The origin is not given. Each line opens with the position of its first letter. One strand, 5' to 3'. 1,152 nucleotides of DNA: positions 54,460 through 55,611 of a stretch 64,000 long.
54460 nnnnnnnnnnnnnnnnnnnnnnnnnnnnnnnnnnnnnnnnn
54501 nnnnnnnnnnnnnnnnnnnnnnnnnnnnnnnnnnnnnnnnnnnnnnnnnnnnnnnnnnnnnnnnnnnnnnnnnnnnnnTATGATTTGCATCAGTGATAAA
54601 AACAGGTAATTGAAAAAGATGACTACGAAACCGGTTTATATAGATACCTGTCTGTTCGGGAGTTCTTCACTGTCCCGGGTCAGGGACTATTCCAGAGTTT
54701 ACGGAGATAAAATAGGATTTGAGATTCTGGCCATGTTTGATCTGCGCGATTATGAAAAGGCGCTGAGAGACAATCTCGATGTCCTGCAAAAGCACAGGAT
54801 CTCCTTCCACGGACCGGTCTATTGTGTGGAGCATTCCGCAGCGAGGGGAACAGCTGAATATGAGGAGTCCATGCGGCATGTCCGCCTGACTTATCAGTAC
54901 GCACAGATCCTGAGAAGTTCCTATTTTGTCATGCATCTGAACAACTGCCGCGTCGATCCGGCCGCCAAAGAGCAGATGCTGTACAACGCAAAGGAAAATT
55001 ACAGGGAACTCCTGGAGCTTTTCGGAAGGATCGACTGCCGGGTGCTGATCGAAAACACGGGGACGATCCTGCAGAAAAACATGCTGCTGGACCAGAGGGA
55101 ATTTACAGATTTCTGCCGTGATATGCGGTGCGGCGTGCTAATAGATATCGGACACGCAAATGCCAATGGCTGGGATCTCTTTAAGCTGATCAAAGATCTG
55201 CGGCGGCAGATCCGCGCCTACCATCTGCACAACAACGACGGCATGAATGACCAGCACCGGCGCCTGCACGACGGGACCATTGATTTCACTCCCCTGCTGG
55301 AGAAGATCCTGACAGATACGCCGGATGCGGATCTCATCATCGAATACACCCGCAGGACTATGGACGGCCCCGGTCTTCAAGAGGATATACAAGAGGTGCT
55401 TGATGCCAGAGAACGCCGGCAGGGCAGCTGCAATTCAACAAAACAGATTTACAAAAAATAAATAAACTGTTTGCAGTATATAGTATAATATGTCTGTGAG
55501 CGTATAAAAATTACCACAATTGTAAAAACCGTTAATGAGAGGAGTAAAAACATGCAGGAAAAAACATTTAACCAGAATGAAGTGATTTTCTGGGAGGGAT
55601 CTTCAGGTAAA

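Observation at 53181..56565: Candidate cGMP signalling module in a Firmicute: PAS-guanylyl cyclase, TIM-barrel hydrolase and tandem cNMP receptor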

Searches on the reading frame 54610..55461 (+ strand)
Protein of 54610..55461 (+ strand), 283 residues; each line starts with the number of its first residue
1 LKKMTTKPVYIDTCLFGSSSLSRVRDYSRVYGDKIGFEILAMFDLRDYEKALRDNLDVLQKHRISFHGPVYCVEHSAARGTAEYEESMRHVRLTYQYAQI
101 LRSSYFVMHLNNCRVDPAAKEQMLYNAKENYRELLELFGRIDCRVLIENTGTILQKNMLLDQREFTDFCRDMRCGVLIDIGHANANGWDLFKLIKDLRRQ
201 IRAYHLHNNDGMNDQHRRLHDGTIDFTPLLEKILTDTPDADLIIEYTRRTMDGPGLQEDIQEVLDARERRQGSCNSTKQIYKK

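Call 3: search_protein_families(library=pfam, proteins=[window:54610-55461:+], max_evalue=0.01)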
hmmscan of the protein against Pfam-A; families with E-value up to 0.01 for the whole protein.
window:54610-55461:+ (283 aa): 1 family
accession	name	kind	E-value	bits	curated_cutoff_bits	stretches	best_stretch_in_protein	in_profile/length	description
PF01261.30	AP_endonuc_2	-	7.6e-18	65.5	31.1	1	36-261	8-244/249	Xylose isomerase-like TIM barrel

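Call 4: search_protein_families(library=ncbifam, proteins=[window:54610-55461:+], max_evalue=0.01)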
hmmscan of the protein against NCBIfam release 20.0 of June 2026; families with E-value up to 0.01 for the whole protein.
window:54610-55461:+ (283 aa): 2 families
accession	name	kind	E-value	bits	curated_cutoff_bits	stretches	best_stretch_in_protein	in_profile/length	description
NF041277.1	coba_remo_CbiR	equivalog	4.7e-11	42.7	105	1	79-245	75-233/249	cobamide remodeling phosphodiesterase CbiR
NF002198.0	PRK01060.1-3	equivalog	0.00039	20.1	244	1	124-246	108-236/253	deoxyribonuclease IV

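Call 22: search_solved_structures(query=window:54610-55461:+, max_evalue=1, show_alignments=3)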
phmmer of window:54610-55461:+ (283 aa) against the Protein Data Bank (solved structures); distinct sequences matched with E-value up to 1: 1.
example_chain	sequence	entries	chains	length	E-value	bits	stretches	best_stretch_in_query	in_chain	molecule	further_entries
3wqo_A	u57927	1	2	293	1.8e-07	34.1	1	172-265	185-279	Uncharacterized protein MJ1311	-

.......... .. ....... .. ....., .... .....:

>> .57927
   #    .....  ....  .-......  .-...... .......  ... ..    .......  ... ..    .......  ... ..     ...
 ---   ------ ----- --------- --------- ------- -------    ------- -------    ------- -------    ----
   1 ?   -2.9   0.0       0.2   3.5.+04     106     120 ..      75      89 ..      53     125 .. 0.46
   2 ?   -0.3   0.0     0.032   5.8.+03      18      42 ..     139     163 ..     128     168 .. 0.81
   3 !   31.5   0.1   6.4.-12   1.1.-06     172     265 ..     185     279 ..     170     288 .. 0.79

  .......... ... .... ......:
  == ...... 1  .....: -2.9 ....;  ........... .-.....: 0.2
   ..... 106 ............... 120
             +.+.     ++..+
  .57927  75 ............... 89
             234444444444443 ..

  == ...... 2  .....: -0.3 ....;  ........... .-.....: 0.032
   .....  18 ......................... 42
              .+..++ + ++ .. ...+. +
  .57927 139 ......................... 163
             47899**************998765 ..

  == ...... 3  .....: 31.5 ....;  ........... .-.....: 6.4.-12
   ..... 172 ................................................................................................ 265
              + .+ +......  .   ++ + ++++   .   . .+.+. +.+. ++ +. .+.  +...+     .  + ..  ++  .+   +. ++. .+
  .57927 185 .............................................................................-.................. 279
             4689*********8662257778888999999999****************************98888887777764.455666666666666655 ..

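Call 23: find_homologous_proteins(query=window:54610-55461:+, max_evalue=0.00001)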
Query window:54610-55461:+ (283 aa): 224 proteins with E <= 0.00001 among 859 candidates; the best 120 are listed.
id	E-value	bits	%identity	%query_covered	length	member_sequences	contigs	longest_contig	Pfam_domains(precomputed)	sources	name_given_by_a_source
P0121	8.9e-183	624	97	99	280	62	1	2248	PF01261.31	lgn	-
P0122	3.7e-126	438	72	94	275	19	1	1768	PF01261.31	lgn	-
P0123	3.3e-124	432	72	93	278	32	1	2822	PF01261.31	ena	-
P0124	2.8e-123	429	71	93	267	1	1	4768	PF01261.31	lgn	-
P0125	2.0e-122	426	71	92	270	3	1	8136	PF01261.31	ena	-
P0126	3.3e-122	425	70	93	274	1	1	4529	PF01261.31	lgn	-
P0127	1.1e-121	424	68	95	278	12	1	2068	PF01261.31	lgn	-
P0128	2.4e-117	409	65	98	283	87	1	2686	PF01261.31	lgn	-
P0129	9.0e-115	401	69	92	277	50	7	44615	PF01261.31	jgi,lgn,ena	-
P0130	5.5e-109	382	64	91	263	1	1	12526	PF01261.31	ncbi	-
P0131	4.6e-107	376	73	79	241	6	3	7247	PF01261.31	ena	-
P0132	3.0e-106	373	60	95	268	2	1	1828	PF01261.31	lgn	-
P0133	5.0e-104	366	60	92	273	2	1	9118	PF01261.31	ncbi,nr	ncbi:MAG: TIM barrel protein [Lachnospiraceae bacterium]|nr:TIM barrel protein [Lachnospiraceae bact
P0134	6.9e-104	365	60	92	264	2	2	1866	PF01261.31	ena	-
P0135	2.7e-103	363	59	92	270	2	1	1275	PF01261.31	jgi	jgi:sugar phosphate isomerase/epimerase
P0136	1.1e-101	358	61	90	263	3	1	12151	PF01261.31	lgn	-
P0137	1.4e-101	358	60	93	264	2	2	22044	PF01261.31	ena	-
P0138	9.6e-101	355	60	91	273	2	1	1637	PF01261.31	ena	-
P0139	1.5e-100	354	56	95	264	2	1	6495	PF01261.31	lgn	-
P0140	2.0e-100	354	59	92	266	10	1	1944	PF01261.31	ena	-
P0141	9.0e-100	352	58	92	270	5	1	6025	PF01261.31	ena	-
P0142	1.5e-99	351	60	90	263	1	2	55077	PF01261.31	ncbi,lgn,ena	-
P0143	1.9e-99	351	60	92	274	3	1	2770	PF01261.31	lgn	-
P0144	3.2e-99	350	60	92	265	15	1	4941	PF01261.31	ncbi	-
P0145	5.6e-99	349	60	90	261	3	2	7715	PF01261.31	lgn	-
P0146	6.8e-98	346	58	92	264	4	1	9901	PF01261.31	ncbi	-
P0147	2.6e-97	344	58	92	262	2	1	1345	PF01261.31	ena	-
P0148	3.0e-97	343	56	93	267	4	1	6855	PF01261.31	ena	-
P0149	3.5e-97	343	59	90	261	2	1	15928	PF01261.31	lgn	-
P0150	5.2e-97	343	56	92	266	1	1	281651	PF01261.31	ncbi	-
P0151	1.0e-96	342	59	90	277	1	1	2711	PF01261.31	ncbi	-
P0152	2.1e-96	341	57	90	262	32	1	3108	PF01261.31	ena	-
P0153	3.8e-96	340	57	91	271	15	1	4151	PF01261.31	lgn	-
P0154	7.5e-96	339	59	92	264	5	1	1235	PF01261.31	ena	-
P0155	2.0e-95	337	57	92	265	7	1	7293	PF01261.31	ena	-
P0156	4.3e-95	336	58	93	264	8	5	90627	PF01261.31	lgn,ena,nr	nr:sugar phosphate isomerase/epimerase [Lachnospiraceae bacterium]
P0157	5.3e-95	336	55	95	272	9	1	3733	PF01261.31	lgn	-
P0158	5.4e-94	333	57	90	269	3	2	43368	PF01261.31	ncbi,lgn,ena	-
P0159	3.7e-93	330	56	91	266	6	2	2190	PF01261.31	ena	-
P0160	4.4e-93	330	55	93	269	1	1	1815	PF01261.31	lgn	-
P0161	2.4e-92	327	58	91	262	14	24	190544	PF01261.31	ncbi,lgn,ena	-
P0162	2.8e-92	327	56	92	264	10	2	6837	PF01261.31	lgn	-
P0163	4.7e-92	326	55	92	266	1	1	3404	PF01261.31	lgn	-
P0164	9.3e-92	325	54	92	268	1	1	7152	PF01261.31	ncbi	-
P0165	1.2e-91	325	58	88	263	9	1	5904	PF01261.31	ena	-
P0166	1.4e-91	325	55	91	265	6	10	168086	PF01261.31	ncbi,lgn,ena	-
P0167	2.8e-91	324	54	95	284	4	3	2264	PF01261.31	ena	-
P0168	8.9e-91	322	56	91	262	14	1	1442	PF01261.31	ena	-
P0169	1.7e-90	321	56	90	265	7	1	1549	PF01261.31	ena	-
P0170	1.8e-90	321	54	93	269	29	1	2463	PF01261.31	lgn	-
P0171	4.8e-90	320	56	91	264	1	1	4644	PF01261.31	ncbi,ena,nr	ncbi:MAG: TIM barrel protein [Lachnospiraceae bacterium]|nr:TIM barrel protein [Lachnospiraceae bact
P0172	8.4e-90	319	56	92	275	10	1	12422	PF01261.31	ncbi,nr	ncbi:MAG: sugar phosphate isomerase/epimerase [Schwartzia sp.]|nr:sugar phosphate isomerase/epimeras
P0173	8.5e-90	319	56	93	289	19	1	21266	PF01261.31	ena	-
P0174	1.7e-89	318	53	92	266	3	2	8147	PF01261.31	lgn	-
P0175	1.5e-88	315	53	93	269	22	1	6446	PF01261.31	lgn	-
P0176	2.0e-82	295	50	92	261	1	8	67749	PF01261.31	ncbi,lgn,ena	-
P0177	9.6e-82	293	50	92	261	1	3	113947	PF01261.31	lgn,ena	-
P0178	9.0e-81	289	52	89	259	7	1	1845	PF01261.31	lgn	-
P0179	2.9e-80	288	52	89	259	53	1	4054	PF01261.31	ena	-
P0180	1.3e-79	286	50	90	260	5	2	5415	PF01261.31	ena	-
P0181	1.9e-77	278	51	89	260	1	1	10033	PF01261.31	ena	-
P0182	2.5e-77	278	50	89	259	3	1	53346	PF01261.31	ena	-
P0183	7.9e-77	276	49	89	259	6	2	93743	PF01261.31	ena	-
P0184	1.1e-76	276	50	89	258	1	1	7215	PF01261.31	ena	-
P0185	2.3e-76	275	49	91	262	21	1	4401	PF01261.31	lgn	-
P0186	4.3e-76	274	49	90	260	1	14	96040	PF01261.31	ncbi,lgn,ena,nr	ncbi:MAG: TIM barrel protein [Synergistaceae bacterium]|nr:TIM barrel protein [Synergistaceae bacter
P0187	9.0e-76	273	49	89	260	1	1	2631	PF01261.31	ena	-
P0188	1.4e-75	272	49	89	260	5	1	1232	PF01261.31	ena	-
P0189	8.8e-75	270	50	96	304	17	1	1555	PF01261.31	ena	-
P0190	1.6e-74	269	51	89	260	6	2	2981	PF01261.31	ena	-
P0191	4.3e-74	267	50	90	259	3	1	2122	PF01261.31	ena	-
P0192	5.6e-74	267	48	90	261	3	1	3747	PF01261.31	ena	-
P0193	6.8e-74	267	48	89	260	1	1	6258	PF01261.31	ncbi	-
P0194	7.7e-74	267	50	89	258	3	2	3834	PF01261.31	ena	-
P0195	8.7e-74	266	49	95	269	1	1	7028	PF01261.31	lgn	-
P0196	1.1e-73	266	49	90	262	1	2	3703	PF01261.31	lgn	-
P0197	1.5e-73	266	48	90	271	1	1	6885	PF01261.31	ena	-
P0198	2.5e-73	265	46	90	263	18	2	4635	PF01261.31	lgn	-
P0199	3.3e-73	265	49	92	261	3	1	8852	PF01261.31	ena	-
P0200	3.5e-73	264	50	90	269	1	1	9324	PF01261.31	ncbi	-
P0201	4.9e-73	264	48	89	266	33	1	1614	PF01261.31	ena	-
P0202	7.0e-73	263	50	90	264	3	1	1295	PF01261.31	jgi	-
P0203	1.9e-72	262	51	89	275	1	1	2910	PF01261.31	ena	-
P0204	5.5e-72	261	49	89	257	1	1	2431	PF01261.31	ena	-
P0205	5.7e-72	261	49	89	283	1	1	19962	PF01261.31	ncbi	-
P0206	8.9e-72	260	50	89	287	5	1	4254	PF01261.31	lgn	-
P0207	1.0e-71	260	49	89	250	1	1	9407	PF01261.31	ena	-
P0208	1.0e-71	260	51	90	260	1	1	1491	PF01261.31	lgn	-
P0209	1.8e-71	259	49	90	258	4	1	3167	PF01261.31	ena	-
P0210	1.8e-71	259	48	96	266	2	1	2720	PF01261.31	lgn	-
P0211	2.1e-71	259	49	90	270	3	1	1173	PF01261.31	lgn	-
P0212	2.2e-71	259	47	89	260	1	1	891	PF01261.31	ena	-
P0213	2.3e-71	259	51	89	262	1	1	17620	PF01261.31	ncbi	-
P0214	2.7e-71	258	50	90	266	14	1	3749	PF01261.31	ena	-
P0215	2.9e-71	258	47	90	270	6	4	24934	PF01261.31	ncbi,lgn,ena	-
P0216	1.0e-70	256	47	89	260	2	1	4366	PF01261.31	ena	-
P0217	1.4e-70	256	48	93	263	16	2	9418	PF01261.31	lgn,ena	-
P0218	1.7e-70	256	50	90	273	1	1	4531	PF01261.31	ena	-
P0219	1.8e-70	256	48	89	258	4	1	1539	PF01261.31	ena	-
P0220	2.0e-70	255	47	89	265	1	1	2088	PF01261.31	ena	-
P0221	2.2e-70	255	47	96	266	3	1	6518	PF01261.31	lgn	-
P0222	2.3e-70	255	48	89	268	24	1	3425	PF01261.31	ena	-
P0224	3.3e-70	255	49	90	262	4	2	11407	PF01261.31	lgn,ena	-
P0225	5.1e-70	254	47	94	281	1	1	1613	PF01261.31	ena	-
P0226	9.9e-70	253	48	96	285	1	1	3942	PF01261.31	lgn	-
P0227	1.2e-69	253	49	93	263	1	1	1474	PF01261.31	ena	-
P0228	1.2e-69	253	48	89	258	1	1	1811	PF01261.31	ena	-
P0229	3.5e-69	251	46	92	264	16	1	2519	PF01261.31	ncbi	-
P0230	3.7e-69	251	44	93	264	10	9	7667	PF01261.31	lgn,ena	-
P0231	3.8e-69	251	47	89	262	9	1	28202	PF01261.31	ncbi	-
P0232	4.3e-69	251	49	88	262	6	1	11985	PF01261.31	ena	-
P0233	4.6e-69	251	47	89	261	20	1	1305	PF01261.31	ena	-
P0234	4.7e-69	251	50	89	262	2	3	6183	PF01261.31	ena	-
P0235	5.1e-69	251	50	89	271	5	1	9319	PF01261.31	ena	-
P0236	7.4e-69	250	48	90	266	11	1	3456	PF01261.31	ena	-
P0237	1.3e-68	249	48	90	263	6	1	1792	PF01261.31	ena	-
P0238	1.6e-68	249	47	89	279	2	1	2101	PF01261.31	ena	-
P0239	2.2e-68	249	50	89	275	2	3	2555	PF01261.31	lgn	-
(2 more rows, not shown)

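Call 24: find_encoding_contigs(protein=P0186, flank=6000, max_places=2)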
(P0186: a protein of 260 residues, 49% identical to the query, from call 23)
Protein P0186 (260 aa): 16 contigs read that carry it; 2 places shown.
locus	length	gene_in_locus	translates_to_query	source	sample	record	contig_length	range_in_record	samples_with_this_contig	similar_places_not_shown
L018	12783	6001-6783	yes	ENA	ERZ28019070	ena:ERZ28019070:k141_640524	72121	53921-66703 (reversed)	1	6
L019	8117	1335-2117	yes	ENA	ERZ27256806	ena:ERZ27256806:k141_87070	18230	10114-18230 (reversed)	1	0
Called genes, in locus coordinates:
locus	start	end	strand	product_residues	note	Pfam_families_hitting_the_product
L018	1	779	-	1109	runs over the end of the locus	PF12799:LRR_4 (weak)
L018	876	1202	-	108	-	-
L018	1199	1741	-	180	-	PF02834:LigT_PEase, PF13563:2_5_RNA_ligase2, PF02834:LigT_PEase (weak)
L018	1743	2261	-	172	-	PF00881:Nitroreductase, PF14512:TM1586_NiRdase (weak)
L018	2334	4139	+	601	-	PF01554:MatE, PF13581:HATPase_c_2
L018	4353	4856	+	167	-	PF01636:APH, PF19974:TCAD9 (weak)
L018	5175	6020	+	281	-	PF01636:APH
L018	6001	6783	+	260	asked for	PF01261:AP_endonuc_2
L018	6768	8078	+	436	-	PF00989:PAS (weak), PF13188:PAS_8 (faint), PF13426:PAS_9, PF00211:Guanylate_cyc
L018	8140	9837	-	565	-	-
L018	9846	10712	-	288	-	PF02401:LYTB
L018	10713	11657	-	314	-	PF01715:IPPT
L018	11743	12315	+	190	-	PF00581:Rhodanese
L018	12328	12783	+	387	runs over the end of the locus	PF01041:DegT_DnrJ_EryC1, PF00266:Aminotran_5 (weak)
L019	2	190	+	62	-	?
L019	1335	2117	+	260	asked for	PF01261:AP_endonuc_2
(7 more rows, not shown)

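Call 25: find_encoding_contigs(protein=P0172, flank=6000, max_places=2)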
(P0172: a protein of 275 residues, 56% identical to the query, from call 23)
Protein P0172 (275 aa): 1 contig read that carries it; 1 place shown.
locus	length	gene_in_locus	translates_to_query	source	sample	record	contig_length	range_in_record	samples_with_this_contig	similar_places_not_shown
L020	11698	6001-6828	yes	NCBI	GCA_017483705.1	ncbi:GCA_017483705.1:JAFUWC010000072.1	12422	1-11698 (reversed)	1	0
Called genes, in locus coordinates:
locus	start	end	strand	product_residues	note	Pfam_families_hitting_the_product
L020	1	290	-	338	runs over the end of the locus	PF00069:Pkinase, PF07714:PK_Tyr_Ser-Thr, PF14531:Kinase-like (weak)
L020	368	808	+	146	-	PF13560:HTH_31 (weak)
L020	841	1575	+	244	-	PF00933:Glyco_hydro_3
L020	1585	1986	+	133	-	PF00933:Glyco_hydro_3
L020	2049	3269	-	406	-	PF04165:DUF401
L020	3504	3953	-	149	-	-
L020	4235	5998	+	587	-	PF01554:MatE, PF13581:HATPase_c_2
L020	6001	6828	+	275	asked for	PF01261:AP_endonuc_2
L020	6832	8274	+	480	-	PF00989:PAS, PF08448:PAS_4 (faint), PF13426:PAS_9, PF00211:Guanylate_cyc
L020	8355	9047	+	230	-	PF00733:Asn_synthase, PF02540:NAD_synthase (weak), PF06508:QueC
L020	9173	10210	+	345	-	PF00005:ABC_tran, PF02463:SMC_N (weak), PF13304:AAA_21 (weak), PF09383:NIL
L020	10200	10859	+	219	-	PF00528:BPD_transp_1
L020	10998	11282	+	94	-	-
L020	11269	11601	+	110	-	PF05016:ParE_toxin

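Call 26: find_encoding_contigs(protein=P0150, flank=6000, max_places=2)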
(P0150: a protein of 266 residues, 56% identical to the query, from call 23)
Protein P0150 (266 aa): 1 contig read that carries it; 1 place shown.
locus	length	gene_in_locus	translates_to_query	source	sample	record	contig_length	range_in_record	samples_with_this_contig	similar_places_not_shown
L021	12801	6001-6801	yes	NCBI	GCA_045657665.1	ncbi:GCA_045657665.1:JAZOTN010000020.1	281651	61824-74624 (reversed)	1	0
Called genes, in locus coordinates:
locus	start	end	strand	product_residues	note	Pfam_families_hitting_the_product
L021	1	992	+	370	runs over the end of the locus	PF01008:IF-2B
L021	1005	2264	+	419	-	PF01636:APH (faint)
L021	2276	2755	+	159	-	-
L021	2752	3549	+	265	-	PF00459:Inositol_P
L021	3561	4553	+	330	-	PF00027:cNMP_binding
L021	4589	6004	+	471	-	PF13188:PAS_8 (faint), PF08448:PAS_4 (weak), PF13426:PAS_9, PF00211:Guanylate_cyc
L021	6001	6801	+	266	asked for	PF01261:AP_endonuc_2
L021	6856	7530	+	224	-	PF00156:Pribosyltran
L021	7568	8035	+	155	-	PF04892:VanZ-LLP1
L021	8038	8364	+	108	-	PF19639:DUF6142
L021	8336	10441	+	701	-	PF02073:Peptidase_M29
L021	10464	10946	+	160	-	PF00731:AIRC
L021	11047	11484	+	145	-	-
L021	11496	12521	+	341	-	PF00586:AIRS, PF02769:AIRS_C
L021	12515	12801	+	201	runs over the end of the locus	PF00551:Formyl_trans_N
